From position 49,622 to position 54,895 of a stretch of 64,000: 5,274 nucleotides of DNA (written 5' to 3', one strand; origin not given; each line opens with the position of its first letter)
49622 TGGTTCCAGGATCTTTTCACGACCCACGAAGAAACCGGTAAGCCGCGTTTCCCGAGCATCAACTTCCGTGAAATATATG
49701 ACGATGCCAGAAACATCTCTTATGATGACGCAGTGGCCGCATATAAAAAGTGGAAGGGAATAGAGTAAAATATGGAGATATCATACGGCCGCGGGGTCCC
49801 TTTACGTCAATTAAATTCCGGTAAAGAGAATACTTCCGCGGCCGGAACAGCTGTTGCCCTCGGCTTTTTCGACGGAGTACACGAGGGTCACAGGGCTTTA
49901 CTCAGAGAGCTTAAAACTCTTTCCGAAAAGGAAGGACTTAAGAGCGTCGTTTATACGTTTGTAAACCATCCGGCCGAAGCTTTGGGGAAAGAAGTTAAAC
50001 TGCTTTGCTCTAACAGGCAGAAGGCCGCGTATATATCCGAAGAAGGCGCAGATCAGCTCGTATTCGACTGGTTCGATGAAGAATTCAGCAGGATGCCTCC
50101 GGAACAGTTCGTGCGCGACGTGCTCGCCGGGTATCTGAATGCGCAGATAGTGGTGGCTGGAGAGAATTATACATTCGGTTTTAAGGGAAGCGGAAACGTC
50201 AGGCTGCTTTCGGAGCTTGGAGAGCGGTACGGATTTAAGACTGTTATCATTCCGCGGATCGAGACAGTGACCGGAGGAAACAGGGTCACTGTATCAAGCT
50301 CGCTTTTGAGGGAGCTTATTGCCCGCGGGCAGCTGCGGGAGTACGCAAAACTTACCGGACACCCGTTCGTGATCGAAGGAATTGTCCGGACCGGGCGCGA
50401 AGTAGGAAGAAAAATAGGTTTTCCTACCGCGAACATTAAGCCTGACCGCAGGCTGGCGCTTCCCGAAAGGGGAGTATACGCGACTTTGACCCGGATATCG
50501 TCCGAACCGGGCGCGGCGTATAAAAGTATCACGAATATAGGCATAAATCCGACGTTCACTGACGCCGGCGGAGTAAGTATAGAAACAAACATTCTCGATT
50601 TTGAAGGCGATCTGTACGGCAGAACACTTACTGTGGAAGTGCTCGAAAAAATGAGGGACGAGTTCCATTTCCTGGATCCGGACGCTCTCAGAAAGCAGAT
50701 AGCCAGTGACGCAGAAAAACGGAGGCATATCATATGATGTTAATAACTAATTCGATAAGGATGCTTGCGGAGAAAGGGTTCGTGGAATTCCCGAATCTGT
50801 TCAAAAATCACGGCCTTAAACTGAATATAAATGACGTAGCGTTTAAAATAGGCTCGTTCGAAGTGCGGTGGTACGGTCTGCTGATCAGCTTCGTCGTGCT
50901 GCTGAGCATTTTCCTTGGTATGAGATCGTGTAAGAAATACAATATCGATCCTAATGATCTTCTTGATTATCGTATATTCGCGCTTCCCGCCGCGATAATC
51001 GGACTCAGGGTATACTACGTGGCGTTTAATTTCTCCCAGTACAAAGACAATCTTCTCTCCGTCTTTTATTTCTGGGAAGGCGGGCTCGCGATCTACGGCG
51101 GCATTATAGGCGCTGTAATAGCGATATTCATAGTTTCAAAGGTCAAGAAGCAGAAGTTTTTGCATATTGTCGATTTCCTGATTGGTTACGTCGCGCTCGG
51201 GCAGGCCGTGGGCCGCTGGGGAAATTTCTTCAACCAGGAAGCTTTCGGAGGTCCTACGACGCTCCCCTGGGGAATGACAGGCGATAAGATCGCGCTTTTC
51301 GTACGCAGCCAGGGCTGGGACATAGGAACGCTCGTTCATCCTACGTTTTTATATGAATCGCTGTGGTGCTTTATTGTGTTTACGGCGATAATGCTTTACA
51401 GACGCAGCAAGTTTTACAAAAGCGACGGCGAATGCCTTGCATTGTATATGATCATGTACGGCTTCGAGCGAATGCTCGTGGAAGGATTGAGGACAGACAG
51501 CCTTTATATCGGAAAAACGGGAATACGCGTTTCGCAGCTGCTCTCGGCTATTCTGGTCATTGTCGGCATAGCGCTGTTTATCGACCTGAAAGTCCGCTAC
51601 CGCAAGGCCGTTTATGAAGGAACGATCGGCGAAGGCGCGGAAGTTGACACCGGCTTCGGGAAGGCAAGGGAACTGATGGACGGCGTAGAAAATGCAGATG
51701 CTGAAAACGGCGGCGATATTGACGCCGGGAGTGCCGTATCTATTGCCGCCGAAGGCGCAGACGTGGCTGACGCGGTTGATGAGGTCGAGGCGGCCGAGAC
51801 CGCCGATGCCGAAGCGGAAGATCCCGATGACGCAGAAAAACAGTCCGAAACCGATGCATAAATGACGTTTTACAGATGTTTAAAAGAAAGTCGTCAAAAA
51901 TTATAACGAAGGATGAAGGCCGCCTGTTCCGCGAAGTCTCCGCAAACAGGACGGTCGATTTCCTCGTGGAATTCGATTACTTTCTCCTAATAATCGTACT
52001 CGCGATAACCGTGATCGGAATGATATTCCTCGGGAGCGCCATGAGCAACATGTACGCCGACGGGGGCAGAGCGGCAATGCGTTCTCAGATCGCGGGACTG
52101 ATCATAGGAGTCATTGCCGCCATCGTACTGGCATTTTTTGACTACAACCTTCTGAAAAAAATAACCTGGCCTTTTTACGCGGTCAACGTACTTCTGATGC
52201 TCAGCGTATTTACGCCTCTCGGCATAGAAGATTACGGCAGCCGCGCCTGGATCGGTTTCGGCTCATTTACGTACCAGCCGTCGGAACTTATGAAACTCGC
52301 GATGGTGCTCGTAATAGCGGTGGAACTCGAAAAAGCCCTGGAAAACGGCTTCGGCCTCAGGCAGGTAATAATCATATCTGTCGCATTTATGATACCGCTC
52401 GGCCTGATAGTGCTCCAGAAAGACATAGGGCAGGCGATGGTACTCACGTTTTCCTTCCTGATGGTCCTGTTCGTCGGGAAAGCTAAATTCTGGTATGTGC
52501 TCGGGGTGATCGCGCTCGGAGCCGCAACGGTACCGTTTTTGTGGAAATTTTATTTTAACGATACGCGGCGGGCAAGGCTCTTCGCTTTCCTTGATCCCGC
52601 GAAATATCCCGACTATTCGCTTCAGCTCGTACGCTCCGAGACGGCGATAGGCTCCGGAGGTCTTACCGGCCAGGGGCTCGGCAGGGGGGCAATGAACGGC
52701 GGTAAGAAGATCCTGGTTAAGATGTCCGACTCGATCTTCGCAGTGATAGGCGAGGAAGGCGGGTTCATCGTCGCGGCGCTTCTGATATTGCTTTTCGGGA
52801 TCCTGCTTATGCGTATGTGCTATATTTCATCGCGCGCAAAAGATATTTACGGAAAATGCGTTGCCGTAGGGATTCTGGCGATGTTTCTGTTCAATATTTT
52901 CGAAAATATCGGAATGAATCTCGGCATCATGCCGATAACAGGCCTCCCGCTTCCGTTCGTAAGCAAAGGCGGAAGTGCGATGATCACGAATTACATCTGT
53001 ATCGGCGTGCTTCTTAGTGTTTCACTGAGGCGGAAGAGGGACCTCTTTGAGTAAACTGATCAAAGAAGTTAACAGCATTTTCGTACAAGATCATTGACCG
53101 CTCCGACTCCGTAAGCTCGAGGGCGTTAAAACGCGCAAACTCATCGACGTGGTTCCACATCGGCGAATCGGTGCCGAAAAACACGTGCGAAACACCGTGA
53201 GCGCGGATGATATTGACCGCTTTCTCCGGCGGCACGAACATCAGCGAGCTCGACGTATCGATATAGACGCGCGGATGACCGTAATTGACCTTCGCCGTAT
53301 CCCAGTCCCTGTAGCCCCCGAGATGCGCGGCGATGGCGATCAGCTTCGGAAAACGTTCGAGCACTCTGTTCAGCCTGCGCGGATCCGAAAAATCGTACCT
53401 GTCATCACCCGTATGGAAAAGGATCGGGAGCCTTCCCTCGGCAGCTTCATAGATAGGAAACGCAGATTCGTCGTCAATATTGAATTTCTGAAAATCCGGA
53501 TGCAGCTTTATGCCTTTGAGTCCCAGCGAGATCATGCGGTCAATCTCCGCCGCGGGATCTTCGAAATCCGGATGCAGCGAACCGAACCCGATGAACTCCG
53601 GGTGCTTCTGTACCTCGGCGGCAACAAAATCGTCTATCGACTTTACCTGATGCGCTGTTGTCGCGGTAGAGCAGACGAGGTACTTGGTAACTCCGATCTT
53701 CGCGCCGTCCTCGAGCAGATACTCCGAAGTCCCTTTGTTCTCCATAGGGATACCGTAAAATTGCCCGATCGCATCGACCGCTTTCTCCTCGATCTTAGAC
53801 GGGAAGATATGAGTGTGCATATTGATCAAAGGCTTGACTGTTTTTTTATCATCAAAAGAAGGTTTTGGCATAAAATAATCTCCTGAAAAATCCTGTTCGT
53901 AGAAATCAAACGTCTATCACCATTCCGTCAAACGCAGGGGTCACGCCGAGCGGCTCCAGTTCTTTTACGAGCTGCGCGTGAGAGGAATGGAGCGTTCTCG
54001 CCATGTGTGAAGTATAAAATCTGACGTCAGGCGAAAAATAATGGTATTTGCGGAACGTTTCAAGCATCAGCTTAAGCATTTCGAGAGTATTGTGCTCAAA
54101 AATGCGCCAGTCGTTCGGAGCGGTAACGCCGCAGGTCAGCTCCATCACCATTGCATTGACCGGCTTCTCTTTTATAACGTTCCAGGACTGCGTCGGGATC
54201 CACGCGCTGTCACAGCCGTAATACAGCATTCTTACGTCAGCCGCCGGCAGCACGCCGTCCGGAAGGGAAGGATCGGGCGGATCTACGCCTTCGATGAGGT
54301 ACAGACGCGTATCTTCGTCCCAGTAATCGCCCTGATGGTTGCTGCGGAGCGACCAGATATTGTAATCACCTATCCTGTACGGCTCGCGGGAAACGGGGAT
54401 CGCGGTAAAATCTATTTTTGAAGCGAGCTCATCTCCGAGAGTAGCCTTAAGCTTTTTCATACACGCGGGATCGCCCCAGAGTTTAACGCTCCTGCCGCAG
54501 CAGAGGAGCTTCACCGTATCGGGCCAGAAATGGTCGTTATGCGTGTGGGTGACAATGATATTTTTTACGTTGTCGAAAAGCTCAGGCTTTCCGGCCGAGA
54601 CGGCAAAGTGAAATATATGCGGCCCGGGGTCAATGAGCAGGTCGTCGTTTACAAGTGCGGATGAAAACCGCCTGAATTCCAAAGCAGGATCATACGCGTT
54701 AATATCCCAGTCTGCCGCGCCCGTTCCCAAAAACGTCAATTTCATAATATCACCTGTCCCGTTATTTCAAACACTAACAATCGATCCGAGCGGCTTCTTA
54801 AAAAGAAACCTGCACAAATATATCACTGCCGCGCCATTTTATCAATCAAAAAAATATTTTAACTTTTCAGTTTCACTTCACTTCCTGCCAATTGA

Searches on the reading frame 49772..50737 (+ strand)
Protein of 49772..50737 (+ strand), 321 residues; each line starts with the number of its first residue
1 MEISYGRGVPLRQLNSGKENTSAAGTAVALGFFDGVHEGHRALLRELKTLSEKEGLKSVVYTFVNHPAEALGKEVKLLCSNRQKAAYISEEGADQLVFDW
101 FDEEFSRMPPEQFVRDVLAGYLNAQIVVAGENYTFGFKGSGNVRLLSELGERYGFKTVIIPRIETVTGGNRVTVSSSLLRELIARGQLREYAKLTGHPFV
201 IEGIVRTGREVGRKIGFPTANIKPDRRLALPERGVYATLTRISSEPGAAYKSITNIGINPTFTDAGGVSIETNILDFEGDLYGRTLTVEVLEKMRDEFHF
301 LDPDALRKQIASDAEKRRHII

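Call 40: search_protein_families(library=pfam, proteins=[window:49772-50737:+], max_evalue=0.00001)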
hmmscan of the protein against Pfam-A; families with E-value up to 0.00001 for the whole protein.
window:49772-50737:+ (321 aa): 2 families
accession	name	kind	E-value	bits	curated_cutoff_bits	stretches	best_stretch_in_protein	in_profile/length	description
PF06574.18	FAD_syn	-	3.8e-41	141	27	1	22-165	4-149/158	FAD synthetase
PF01687.23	Flavokinase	-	5.1e-37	127.3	19.6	1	196-320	2-123/124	Riboflavin kinase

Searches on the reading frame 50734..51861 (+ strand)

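Call 40: search_protein_families(library=pfam, proteins=[window:50734-51861:+], max_evalue=0.00001)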
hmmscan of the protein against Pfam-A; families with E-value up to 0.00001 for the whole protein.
window:50734-51861:+ (375 aa): 1 family
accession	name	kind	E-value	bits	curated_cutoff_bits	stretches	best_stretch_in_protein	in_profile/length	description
PF01790.23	LGT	-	7.4e-73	245.3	24.9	1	35-283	2-239/240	Prolipoprotein diacylglyceryl transferase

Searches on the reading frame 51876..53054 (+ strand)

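Call 40: search_protein_families(library=pfam, proteins=[window:51876-53054:+], max_evalue=0.00001)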
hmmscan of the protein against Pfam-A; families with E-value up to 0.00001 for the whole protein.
window:51876-53054:+ (392 aa): 1 family
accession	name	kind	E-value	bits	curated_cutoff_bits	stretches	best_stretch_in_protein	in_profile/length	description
PF01098.24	FTSW_RODA_SPOVE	-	4.7e-78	263.1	26.4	1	38-386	5-354/356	Cell cycle protein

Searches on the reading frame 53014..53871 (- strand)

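Call 40: search_protein_families(library=pfam, proteins=[window:53014-53871:-], max_evalue=0.00001)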
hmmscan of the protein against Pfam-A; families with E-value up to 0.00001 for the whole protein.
window:53014-53871:- (285 aa): 1 family
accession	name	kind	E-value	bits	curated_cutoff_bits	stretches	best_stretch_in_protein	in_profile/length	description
PF04909.20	Amidohydro_2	-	1.5e-28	100.9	26.4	1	16-271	1-288/289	Amidohydrolase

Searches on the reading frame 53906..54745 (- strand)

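Call 40: search_protein_families(library=pfam, proteins=[window:53906-54745:-], max_evalue=0.00001)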
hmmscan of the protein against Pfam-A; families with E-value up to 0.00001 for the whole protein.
window:53906-54745:- (279 aa): 1 family
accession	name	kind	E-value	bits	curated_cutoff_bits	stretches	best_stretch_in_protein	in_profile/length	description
PF12706.13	Lactamase_B_2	-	2e-08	34.5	27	1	36-188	3-151/200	Beta-lactamase superfamily domain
